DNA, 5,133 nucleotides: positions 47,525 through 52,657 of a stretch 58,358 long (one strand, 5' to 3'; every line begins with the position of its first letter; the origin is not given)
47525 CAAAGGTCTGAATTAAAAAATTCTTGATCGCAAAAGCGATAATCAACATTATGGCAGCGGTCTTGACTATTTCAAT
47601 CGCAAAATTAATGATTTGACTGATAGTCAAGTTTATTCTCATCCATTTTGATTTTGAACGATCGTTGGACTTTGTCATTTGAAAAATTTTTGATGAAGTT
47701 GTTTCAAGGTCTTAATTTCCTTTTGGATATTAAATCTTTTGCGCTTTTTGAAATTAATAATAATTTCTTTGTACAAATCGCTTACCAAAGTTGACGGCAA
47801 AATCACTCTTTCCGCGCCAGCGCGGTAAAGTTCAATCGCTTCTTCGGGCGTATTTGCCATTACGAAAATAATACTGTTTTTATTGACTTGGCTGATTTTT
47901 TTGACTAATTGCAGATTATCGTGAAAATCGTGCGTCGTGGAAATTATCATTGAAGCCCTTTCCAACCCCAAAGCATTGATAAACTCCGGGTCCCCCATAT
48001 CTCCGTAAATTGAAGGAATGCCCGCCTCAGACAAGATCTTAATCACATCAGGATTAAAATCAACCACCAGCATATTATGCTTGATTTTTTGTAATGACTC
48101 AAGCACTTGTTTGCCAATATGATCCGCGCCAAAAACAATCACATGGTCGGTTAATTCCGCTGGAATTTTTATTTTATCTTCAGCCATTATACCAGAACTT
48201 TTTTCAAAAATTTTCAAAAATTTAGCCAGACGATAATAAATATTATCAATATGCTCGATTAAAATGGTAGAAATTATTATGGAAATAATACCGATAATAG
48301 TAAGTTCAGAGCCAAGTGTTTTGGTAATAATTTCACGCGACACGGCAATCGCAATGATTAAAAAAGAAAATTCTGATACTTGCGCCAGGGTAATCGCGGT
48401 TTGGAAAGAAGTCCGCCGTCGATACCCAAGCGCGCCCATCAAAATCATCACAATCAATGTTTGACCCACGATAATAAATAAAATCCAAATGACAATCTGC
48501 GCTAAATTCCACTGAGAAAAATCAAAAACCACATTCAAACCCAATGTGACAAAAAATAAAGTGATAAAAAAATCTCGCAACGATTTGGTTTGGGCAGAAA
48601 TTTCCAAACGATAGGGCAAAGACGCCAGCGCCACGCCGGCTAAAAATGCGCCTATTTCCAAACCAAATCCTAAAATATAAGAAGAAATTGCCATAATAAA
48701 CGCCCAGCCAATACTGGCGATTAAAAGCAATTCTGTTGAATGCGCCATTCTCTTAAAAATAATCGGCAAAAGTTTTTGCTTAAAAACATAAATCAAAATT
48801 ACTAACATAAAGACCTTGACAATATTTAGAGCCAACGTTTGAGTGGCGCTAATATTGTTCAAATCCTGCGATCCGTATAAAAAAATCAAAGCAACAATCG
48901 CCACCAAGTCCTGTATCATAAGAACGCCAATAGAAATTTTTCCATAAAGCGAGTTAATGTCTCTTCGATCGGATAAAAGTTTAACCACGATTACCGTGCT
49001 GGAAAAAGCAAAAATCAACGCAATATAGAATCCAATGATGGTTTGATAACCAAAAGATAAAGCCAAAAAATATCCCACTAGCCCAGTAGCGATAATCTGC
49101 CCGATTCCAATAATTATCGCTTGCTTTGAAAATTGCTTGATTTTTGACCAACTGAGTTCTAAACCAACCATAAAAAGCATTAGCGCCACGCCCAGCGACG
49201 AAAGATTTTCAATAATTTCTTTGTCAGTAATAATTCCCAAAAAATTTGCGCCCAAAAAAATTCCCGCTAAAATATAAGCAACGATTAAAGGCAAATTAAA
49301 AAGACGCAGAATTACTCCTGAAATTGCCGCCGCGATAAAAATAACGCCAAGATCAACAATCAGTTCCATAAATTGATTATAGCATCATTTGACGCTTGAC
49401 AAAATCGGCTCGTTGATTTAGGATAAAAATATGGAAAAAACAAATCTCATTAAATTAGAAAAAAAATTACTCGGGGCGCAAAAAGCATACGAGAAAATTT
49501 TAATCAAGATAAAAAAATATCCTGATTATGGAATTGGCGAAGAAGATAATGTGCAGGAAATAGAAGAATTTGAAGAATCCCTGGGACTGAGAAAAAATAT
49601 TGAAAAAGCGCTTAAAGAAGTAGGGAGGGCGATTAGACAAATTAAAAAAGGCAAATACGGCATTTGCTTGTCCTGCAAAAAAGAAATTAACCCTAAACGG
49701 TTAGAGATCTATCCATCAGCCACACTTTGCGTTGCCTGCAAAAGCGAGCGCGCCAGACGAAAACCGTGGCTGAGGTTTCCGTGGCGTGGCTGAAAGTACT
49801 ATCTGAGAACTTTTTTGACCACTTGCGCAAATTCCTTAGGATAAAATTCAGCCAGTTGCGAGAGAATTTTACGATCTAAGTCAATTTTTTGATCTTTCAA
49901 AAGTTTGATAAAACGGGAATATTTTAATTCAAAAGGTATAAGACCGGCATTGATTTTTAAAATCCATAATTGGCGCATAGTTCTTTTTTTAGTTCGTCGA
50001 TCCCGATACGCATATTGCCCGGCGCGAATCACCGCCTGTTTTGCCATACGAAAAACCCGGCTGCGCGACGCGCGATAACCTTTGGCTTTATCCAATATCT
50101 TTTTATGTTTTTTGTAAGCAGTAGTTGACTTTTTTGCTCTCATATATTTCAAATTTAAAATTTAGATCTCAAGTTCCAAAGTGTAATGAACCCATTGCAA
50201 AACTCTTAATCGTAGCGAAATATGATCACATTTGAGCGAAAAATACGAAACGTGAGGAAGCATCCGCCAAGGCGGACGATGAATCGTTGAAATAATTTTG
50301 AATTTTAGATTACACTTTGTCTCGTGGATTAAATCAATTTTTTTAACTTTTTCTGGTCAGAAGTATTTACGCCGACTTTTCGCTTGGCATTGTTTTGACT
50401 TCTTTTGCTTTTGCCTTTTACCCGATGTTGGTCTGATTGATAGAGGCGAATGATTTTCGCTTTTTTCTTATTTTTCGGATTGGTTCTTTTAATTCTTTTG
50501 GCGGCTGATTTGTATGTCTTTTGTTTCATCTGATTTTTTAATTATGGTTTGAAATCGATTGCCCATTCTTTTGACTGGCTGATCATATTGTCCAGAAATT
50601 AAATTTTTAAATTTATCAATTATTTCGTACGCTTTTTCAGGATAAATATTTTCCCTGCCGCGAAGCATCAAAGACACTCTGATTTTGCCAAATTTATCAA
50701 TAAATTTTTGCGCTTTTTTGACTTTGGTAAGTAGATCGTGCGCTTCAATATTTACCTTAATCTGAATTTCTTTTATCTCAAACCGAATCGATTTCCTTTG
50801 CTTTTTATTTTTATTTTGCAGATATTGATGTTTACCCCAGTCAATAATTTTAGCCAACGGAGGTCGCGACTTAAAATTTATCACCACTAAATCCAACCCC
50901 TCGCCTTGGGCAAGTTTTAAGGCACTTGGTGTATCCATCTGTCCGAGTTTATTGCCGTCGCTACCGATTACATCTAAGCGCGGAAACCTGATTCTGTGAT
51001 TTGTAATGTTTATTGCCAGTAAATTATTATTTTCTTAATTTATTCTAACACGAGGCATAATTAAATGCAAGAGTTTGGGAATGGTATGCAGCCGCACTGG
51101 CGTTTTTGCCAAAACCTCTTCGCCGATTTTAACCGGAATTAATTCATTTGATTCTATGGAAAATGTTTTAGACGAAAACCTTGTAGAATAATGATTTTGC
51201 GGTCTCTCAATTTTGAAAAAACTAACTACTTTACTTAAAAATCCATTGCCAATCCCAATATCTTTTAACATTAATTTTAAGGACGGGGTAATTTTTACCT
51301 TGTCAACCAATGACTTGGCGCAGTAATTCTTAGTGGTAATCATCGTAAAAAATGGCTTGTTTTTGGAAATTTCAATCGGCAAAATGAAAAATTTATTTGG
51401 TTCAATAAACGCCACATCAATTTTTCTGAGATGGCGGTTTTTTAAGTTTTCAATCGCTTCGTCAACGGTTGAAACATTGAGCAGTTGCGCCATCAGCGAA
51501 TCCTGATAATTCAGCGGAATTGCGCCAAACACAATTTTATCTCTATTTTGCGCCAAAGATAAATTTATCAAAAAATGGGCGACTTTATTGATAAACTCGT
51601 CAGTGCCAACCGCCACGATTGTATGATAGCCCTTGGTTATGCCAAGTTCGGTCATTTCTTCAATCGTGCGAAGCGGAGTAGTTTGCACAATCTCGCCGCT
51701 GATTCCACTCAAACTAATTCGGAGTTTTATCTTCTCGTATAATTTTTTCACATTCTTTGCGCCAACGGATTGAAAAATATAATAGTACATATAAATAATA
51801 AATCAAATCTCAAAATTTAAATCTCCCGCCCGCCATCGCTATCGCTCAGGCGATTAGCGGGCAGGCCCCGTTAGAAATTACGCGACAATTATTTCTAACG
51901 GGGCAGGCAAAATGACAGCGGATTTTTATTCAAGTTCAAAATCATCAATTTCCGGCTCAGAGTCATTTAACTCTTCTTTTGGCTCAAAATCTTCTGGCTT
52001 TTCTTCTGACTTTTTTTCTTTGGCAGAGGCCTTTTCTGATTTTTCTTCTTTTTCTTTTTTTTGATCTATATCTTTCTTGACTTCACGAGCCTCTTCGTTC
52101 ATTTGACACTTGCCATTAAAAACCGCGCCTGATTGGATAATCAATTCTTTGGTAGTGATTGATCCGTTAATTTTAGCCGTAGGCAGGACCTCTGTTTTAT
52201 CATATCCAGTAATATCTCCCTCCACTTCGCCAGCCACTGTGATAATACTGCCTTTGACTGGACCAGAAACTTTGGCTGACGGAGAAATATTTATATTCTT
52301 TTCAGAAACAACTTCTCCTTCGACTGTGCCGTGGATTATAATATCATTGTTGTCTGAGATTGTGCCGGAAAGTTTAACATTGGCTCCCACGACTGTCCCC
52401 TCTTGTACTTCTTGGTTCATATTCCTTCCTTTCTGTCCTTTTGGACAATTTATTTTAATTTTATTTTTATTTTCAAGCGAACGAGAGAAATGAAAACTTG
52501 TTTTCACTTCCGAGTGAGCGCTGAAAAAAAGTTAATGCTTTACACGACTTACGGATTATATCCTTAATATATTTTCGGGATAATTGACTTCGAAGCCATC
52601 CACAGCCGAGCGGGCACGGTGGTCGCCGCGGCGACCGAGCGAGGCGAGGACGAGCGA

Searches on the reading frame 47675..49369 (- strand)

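Call 82: search_protein_families(library=pfam, proteins=[window:47675-49369:-], max_evalue=0.001)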
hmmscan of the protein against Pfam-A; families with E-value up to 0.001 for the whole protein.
window:47675-49369:- (564 aa): 2 families
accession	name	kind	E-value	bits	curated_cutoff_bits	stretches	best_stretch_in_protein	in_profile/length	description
PF00999.27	Na_H_Exchanger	-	7.3e-56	190.1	26.2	1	13-371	3-369/375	Sodium/hydrogen exchanger, transmembrane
PF02254.24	TrkA_N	-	3e-22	79.6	23.8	1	410-525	1-116/116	TrkA-N domain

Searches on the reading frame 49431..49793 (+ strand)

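Call 82: search_protein_families(library=pfam, proteins=[window:49431-49793:+], max_evalue=0.001)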
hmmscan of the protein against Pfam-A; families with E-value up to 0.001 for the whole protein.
window:49431-49793:+ (120 aa): 1 family
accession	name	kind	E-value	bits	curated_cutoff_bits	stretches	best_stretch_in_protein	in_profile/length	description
PF01258.23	zf-dskA_traR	-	1.9e-10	41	24.9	1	74-107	1-34/36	Prokaryotic dksA/traR C4-type zinc finger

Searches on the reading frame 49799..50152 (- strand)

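Call 82: search_protein_families(library=pfam, proteins=[window:49799-50152:-], max_evalue=0.001)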
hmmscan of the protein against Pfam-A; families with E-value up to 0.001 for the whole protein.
window:49799-50152:- (117 aa): 1 family
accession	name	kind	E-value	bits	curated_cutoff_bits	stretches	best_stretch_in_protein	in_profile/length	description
PF00453.23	Ribosomal_L20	-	7.6e-36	122.9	30.8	1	5-110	1-106/107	Ribosomal protein L20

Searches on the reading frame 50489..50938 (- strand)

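Call 82: search_protein_families(library=pfam, proteins=[window:50489-50938:-], max_evalue=0.001)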
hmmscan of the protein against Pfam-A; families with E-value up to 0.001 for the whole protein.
window:50489-50938:- (149 aa): 2 families
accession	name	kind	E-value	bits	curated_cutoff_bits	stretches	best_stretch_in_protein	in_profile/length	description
PF00707.27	IF3_C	-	5.4e-18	65.2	34.8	1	54-134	2-84/86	Translation initiation factor IF-3, C-terminal domain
PF05198.21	IF3_N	-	3.1e-11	43.7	26.9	1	1-47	23-69/70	Translation initiation factor IF-3, N-terminal domain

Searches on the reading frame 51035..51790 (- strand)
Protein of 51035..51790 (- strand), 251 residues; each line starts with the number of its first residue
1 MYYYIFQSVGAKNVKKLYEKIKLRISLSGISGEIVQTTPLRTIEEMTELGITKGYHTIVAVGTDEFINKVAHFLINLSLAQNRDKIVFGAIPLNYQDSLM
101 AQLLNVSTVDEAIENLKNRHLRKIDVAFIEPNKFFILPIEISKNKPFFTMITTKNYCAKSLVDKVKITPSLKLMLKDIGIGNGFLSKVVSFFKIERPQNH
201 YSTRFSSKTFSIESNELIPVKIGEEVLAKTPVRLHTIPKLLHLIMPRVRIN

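Call 82: search_protein_families(library=pfam, proteins=[window:51035-51790:-], max_evalue=0.001)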
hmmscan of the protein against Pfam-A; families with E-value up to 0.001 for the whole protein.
window:51035-51790:- (251 aa): 1 family
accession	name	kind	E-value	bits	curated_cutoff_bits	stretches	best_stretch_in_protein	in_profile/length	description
PF00781.29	DAGK_cat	-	2.1e-07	31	23.6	1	10-127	11-123/125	Diacylglycerol kinase catalytic domain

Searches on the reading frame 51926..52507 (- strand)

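Call 82: search_protein_families(library=pfam, proteins=[window:51926-52507:-], max_evalue=0.001)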
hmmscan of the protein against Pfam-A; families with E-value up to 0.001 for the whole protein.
window:51926-52507:- (193 aa): 1 family
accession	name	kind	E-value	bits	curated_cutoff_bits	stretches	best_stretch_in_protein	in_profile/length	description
PF04519.19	Bactofilin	-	4.4e-23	81.8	27.9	1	38-135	1-98/98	Polymer-forming cytoskeletal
